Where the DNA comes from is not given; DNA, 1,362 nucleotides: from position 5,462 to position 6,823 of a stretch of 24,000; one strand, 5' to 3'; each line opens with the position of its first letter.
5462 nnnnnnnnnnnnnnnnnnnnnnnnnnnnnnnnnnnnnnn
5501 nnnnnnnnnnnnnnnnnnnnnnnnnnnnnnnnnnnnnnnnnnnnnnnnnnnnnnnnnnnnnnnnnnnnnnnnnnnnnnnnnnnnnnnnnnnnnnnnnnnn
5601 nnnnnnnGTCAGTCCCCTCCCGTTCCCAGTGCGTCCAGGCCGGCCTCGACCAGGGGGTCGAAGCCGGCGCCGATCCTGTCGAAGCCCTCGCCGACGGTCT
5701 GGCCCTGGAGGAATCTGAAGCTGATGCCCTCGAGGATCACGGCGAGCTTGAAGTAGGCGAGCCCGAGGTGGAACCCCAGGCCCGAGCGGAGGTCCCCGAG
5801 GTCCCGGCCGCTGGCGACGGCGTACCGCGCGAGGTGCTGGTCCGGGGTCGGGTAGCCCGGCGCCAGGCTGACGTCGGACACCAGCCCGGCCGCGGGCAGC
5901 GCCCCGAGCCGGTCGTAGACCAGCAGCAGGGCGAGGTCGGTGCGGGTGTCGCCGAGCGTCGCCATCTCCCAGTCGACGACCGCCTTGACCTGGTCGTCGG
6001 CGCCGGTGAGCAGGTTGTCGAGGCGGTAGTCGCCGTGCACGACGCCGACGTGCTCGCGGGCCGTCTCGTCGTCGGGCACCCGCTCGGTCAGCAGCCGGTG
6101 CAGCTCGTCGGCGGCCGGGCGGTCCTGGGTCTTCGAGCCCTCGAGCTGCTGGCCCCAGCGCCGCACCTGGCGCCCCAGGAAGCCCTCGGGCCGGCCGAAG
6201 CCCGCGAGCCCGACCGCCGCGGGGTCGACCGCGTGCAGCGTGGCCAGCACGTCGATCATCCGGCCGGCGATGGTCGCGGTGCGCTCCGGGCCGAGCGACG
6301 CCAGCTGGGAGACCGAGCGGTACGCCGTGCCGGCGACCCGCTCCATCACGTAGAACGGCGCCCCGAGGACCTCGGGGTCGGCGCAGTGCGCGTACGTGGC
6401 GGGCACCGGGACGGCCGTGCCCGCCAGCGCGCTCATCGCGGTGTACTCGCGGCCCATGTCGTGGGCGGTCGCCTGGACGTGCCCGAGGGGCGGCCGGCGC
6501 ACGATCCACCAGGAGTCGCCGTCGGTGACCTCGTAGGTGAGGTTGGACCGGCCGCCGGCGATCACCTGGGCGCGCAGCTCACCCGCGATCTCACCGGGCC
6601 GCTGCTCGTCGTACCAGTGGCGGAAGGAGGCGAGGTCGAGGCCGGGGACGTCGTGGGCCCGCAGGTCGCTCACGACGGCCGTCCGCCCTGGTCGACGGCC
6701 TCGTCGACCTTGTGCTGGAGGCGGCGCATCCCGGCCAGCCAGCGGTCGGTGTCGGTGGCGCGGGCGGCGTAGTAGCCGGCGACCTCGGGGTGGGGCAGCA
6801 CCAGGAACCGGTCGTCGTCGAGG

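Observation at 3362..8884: TetR-controlled operon resembling a split ACAD10/11 or lva-type 4-oxo/4-hydroxy-acid pathway, with a terminal esterase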

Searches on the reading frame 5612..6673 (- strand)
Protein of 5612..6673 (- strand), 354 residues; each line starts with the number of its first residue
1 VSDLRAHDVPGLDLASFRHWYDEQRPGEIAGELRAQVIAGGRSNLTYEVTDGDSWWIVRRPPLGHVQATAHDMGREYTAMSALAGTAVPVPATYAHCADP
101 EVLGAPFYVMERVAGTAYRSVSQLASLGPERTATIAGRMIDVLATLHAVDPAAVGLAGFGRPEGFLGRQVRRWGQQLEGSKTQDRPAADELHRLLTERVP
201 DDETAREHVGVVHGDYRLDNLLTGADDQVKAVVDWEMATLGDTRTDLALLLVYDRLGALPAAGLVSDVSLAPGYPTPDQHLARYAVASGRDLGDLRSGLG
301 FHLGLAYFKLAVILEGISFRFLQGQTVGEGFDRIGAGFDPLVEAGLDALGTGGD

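Call 10: search_protein_families(library=pfam, proteins=[window:5612-6673:-])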
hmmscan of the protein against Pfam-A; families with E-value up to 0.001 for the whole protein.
window:5612-6673:- (354 aa): 1 family
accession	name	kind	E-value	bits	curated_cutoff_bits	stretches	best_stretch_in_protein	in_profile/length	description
PF01636.29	APH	-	3.4e-50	171.5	23.2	1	36-267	3-228/239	Phosphotransferase enzyme family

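Call 11: search_protein_families(library=ncbifam, proteins=[window:5612-6673:-])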
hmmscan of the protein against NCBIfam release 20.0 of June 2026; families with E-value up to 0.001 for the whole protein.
window:5612-6673:- (354 aa): 5 families
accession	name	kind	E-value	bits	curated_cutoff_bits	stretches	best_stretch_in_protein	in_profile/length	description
NF033068.1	APH_3p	equivalog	9.4e-10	38.4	205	1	68-251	45-216/255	APH(3') family aminoglycoside O-phosphotransferase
TIGR02721.1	ycfN_thiK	equivalog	7.7e-08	31.8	299.45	1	190-253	127-188/256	thiamine kinase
NF041268.1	capreo_Cph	equivalog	9.9e-08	31.9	390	1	78-249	60-225/285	capreomycin phosphotransferase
NF000254.1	macrolide_MphA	exception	0.0001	21.8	550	1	54-255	47-241/293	Mph(A) family macrolide 2'-phosphotransferase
NF038156.1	lant_syn_V_LxmK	equivalog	0.00011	21.4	315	1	201-247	184-227/347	class V lanthionine synthetase subunit LxmK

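Call 13: search_solved_structures(query=window:5612-6673:-, max_evalue=0.001, show_alignments=2)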
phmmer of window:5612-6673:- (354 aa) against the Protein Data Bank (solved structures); distinct sequences matched with E-value up to 0.001: 7.
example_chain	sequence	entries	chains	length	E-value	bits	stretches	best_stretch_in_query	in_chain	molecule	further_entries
9o56_A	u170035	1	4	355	3.8e-52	180.8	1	9-344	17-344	Aminoglycoside phosphotransferase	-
3dxp_A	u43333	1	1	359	2.5e-48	168.2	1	13-345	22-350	putative acyl-CoA dehydrogenase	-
8v3v_A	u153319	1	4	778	8.3e-42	146.8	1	13-347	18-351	Acyl-Coenzyme A dehydrogenase family, member 11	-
8v3u_A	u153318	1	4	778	1.1e-40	143.1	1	13-347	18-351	Acyl-Coenzyme A dehydrogenase family, member 11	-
9fsg_A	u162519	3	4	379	3.1e-12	49.5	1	86-313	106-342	Aminoglycoside phosphotransferase-like protein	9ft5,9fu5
3ats_A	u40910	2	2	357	1.5e-11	47.2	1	86-296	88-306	Putative uncharacterized protein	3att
5igh_A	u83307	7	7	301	0.00053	22.4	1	50-258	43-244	Macrolide 2'-phosphotransferase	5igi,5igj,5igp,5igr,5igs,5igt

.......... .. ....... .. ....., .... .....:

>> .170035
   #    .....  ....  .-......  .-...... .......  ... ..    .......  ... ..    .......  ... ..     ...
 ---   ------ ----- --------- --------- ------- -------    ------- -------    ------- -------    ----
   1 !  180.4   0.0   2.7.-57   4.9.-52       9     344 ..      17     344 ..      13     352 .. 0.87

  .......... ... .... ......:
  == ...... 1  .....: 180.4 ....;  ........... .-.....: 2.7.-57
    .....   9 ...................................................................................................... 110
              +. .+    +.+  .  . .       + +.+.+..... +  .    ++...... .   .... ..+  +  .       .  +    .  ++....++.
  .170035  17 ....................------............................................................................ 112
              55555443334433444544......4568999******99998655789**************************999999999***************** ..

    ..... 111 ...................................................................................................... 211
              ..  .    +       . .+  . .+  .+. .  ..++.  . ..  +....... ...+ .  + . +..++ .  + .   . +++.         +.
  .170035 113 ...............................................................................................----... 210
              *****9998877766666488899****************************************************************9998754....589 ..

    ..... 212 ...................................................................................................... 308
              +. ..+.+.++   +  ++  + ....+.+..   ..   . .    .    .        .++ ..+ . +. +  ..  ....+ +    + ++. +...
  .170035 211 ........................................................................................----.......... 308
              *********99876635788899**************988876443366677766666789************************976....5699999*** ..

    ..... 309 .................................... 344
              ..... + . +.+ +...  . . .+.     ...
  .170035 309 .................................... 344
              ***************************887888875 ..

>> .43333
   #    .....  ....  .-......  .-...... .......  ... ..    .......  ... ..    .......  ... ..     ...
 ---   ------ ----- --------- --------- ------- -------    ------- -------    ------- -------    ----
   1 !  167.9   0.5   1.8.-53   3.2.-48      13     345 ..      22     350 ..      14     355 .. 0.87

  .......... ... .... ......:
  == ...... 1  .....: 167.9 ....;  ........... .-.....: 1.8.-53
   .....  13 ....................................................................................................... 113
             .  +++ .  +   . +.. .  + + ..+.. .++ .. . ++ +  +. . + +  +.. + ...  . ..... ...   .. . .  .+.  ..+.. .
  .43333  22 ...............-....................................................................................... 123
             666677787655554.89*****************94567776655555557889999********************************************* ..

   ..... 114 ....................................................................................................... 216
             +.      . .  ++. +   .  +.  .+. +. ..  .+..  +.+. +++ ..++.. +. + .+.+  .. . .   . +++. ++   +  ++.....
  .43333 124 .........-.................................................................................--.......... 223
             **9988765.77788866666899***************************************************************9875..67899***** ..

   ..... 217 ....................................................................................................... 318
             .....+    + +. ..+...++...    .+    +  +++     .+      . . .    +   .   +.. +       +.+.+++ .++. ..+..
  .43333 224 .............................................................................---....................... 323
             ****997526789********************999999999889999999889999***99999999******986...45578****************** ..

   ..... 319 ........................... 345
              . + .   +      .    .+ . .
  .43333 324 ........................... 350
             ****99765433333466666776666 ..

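Call 34: search_solved_structures(query=window:5612-6673:-, max_evalue=1e-30, show_alignments=4)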
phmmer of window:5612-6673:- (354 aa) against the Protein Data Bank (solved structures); distinct sequences matched with E-value up to 1e-30: 4.
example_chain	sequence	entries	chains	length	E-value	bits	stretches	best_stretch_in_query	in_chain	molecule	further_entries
9o56_A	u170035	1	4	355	3.8e-52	180.8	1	9-344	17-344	Aminoglycoside phosphotransferase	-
3dxp_A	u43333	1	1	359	2.5e-48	168.2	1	13-345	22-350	putative acyl-CoA dehydrogenase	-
8v3v_A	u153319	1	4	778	8.3e-42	146.8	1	13-347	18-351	Acyl-Coenzyme A dehydrogenase family, member 11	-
8v3u_A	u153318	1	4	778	1.1e-40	143.1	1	13-347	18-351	Acyl-Coenzyme A dehydrogenase family, member 11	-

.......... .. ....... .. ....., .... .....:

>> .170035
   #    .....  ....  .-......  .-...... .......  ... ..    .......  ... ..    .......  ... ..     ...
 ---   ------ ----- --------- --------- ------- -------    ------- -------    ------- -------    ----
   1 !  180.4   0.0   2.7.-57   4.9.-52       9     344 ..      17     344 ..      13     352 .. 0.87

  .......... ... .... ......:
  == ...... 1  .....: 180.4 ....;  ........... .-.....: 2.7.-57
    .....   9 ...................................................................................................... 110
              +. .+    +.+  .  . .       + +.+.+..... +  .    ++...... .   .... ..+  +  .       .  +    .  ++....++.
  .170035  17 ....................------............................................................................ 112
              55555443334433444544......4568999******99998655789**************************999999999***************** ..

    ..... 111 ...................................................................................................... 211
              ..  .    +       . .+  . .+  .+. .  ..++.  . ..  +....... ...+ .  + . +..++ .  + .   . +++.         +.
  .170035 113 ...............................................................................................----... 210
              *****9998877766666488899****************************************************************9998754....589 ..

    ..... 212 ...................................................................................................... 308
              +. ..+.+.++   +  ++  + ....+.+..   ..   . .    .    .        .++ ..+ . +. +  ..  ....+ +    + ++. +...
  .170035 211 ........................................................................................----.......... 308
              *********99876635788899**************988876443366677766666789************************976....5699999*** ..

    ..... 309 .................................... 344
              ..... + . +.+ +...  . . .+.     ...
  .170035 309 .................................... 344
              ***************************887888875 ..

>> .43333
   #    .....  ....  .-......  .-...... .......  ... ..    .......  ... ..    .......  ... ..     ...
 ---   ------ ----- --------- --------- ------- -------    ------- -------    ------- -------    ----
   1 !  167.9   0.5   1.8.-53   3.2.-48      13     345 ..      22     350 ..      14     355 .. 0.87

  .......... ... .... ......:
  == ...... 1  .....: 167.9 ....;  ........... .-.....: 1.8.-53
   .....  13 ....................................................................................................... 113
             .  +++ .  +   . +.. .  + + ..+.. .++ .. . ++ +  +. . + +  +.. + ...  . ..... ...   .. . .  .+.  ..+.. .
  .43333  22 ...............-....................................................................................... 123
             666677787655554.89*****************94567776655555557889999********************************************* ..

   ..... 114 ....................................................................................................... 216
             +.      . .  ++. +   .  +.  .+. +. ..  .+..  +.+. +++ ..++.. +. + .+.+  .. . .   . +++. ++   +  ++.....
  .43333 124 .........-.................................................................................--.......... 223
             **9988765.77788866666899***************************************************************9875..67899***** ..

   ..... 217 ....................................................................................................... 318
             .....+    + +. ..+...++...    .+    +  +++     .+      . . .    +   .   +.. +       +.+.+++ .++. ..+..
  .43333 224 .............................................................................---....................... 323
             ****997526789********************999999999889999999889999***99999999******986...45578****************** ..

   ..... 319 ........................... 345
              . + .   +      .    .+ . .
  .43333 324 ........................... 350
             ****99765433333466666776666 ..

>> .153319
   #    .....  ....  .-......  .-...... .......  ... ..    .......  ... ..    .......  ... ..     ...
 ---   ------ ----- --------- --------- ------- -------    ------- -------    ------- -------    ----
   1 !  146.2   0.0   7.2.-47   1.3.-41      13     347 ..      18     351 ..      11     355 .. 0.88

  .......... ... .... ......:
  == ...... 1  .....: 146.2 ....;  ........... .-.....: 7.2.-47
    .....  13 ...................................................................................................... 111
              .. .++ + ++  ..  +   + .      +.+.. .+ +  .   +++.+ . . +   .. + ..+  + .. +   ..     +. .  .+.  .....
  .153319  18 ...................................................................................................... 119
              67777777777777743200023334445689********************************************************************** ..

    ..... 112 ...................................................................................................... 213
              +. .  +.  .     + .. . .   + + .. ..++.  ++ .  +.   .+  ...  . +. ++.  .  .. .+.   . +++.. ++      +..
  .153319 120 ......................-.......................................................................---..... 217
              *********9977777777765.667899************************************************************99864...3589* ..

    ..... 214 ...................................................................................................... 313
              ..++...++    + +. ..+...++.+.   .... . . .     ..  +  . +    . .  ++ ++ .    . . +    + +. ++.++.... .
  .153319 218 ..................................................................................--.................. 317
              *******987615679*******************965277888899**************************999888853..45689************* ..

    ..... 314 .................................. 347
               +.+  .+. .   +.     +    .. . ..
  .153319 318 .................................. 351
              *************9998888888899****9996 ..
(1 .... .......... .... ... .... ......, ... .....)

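Call 60: find_homologous_proteins(query=window:5612-6673:-, max_evalue=1e-10)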
Query window:5612-6673:- (354 aa): 8000 proteins with E <= 1e-10 among 8000 candidates; the best 120 are listed.
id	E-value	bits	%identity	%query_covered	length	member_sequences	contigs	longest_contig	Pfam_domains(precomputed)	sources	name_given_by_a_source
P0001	6.9e-223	757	96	99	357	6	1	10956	PF01636.30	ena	-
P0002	3.9e-211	719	89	100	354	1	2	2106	PF01636.30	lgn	-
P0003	2.6e-208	709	90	100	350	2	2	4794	PF01636.30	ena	-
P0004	2.2e-201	687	87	99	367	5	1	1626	PF01636.30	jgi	jgi:aminoglycoside phosphotransferase (APT) family kinase protein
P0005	6.2e-199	679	86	99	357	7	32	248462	PF01636.30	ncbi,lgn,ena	-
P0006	1.2e-192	658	83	99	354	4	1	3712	PF01636.30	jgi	jgi:aminoglycoside phosphotransferase (APT) family kinase protein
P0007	8.0e-192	655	83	100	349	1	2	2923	PF01636.30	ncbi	-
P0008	2.5e-190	650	84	99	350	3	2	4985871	PF01636.30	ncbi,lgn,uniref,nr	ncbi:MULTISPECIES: phosphotransferase family protein [unclassified Nocardioides]|uniref:phosphotrans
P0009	3.2e-184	630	81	99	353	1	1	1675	PF01636.30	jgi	jgi:aminoglycoside phosphotransferase (APT) family kinase protein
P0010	2.0e-183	627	82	97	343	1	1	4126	PF01636.30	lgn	-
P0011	4.5e-182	623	80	99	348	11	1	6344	PF01636.30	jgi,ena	-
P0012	1.1e-181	622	81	99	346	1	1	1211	PF01636.30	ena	-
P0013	4.3e-181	620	82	97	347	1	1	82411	PF01636.30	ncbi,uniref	ncbi:phosphotransferase family protein [Nocardioides aquiterrae]|uniref:Phosphotransferase family pr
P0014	9.3e-181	619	79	99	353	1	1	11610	PF01636.30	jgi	jgi:aminoglycoside phosphotransferase (APT) family kinase protein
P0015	4.4e-180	617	81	97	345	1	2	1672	PF01636.30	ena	-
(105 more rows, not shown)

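Call 61: find_encoding_contigs(protein=P0001, flank=8000, max_places=2)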
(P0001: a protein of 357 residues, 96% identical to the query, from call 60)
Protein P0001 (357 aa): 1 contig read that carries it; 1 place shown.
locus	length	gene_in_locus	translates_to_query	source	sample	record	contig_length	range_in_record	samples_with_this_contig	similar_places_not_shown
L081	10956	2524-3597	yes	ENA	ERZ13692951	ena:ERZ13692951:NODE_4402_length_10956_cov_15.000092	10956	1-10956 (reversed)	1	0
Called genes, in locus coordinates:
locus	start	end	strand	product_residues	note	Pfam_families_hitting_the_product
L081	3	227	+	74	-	?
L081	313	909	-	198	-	PF00440:TetR_N, PF17932:TetR_C_24, PF17938:TetR_C_29 (weak)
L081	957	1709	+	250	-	PF00106:adh_short, PF08659:KR (weak), PF23441:SDR, PF13561:adh_short_C2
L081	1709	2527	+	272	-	PF00106:adh_short, PF08659:KR (weak), PF13561:adh_short_C2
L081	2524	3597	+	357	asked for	PF01636:APH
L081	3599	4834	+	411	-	PF02771:Acyl-CoA_dh_N, PF02770:Acyl-CoA_dh_M, PF00441:Acyl-CoA_dh_1, PF08028:Acyl-CoA_dh_2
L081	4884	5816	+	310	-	PF00135:COesterase (weak), PF01738:DLH (faint), PF20434:BD-FAE, PF07859:Abhydrolase_3, PF00326:Peptidase_S9 (weak)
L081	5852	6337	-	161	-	PF04138:GtrA_DPMS_TM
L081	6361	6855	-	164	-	PF04970:LRAT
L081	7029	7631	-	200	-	PF05175:MTS, PF06325:PrmA, PF08241:Methyltransf_11 (faint), PF08242:Methyltransf_12 (weak), PF13649:Methyltransf_25, PF13847:Methyltransf_31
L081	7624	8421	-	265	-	PF01416:PseudoU_synth_1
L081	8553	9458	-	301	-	PF00294:PfkB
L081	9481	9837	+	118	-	PF00392:GntR, PF14502:HTH_41 (weak), PF13412:HTH_24 (faint)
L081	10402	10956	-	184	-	?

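Call 62: find_encoding_contigs(protein=P0005, flank=8000, max_places=2)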
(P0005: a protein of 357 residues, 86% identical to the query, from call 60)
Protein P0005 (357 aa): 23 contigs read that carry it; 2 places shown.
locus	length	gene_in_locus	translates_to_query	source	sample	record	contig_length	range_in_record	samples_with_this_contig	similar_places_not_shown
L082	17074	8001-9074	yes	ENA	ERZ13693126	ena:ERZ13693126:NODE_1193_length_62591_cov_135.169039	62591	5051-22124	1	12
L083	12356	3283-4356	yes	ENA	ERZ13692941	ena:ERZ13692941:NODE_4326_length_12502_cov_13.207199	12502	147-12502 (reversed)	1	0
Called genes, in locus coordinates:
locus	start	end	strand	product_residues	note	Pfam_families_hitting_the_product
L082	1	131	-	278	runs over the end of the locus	PF00561:Abhydrolase_1, PF12146:Hydrolase_4, PF12697:Abhydrolase_6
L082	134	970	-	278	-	PF00590:TP_methylase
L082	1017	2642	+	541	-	PF02366:PMT, PF13231:PMT_2, PF16192:PMT_4TMC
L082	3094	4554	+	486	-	-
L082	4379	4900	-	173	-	-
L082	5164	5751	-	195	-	PF19843:DUF6318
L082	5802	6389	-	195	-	PF00440:TetR_N, PF17932:TetR_C_24, PF17938:TetR_C_29 (weak)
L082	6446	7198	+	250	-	PF00106:adh_short, PF08659:KR (weak), PF23441:SDR (weak), PF13561:adh_short_C2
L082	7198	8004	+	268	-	PF00106:adh_short, PF08659:KR (faint), PF13561:adh_short_C2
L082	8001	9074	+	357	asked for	PF01636:APH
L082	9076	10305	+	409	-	PF02771:Acyl-CoA_dh_N, PF02770:Acyl-CoA_dh_M, PF00441:Acyl-CoA_dh_1, PF08028:Acyl-CoA_dh_2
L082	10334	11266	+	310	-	PF00135:COesterase, PF01738:DLH (faint), PF20434:BD-FAE, PF07859:Abhydrolase_3, PF00326:Peptidase_S9 (weak)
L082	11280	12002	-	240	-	-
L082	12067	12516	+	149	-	-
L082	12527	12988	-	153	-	PF04138:GtrA_DPMS_TM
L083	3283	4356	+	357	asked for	PF01636:APH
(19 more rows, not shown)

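Call 63: find_encoding_contigs(protein=P0008, flank=8000, max_places=2)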
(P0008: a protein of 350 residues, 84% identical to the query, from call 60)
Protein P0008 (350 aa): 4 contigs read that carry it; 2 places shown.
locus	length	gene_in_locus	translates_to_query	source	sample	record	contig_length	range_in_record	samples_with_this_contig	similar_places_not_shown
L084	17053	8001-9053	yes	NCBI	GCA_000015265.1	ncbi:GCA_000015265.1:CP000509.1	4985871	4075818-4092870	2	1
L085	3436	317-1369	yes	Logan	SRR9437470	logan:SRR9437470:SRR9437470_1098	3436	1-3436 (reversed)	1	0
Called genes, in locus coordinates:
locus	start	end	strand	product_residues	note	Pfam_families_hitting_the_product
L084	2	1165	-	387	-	PF03990:DUF348, PF07501:G5, PF06737:Transglycosylas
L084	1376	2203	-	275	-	PF01026:TatD_DNase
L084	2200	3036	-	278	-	PF00561:Abhydrolase_1, PF12146:Hydrolase_4, PF12697:Abhydrolase_6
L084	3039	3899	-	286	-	PF00590:TP_methylase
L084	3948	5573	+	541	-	PF02366:PMT, PF13231:PMT_2, PF16192:PMT_4TMC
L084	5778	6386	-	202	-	PF00440:TetR_N, PF17932:TetR_C_24, PF17938:TetR_C_29 (weak)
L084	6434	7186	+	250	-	PF00106:adh_short, PF08659:KR (weak), PF23441:SDR, PF13561:adh_short_C2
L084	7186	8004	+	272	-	PF00106:adh_short, PF08659:KR (weak), PF13561:adh_short_C2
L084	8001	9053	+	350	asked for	PF01636:APH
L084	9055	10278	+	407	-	PF02771:Acyl-CoA_dh_N, PF02770:Acyl-CoA_dh_M, PF00441:Acyl-CoA_dh_1, PF08028:Acyl-CoA_dh_2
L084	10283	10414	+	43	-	-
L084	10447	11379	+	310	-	PF00135:COesterase, PF20434:BD-FAE, PF07859:Abhydrolase_3, PF00326:Peptidase_S9 (weak)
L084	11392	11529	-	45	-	-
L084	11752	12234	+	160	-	PF03795:YCII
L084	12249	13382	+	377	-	PF04542:Sigma70_r2, PF08281:Sigma70_r4_2, PF20239:DUF6596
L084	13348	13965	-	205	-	PF05175:MTS, PF06325:PrmA, PF13847:Methyltransf_31, PF08241:Methyltransf_11 (faint), PF08242:Methyltransf_12 (weak), PF13649:Methyltransf_25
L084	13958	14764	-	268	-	PF01416:PseudoU_synth_1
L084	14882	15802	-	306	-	PF00294:PfkB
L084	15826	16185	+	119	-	PF00392:GntR, PF14502:HTH_41 (weak), PF13412:HTH_24 (faint)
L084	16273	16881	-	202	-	PF01196:Ribosomal_L17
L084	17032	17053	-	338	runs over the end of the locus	PF01193:RNA_pol_L, PF01000:RNA_pol_A_bac, PF03118:RNA_pol_A_CTD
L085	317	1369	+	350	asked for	PF01636:APH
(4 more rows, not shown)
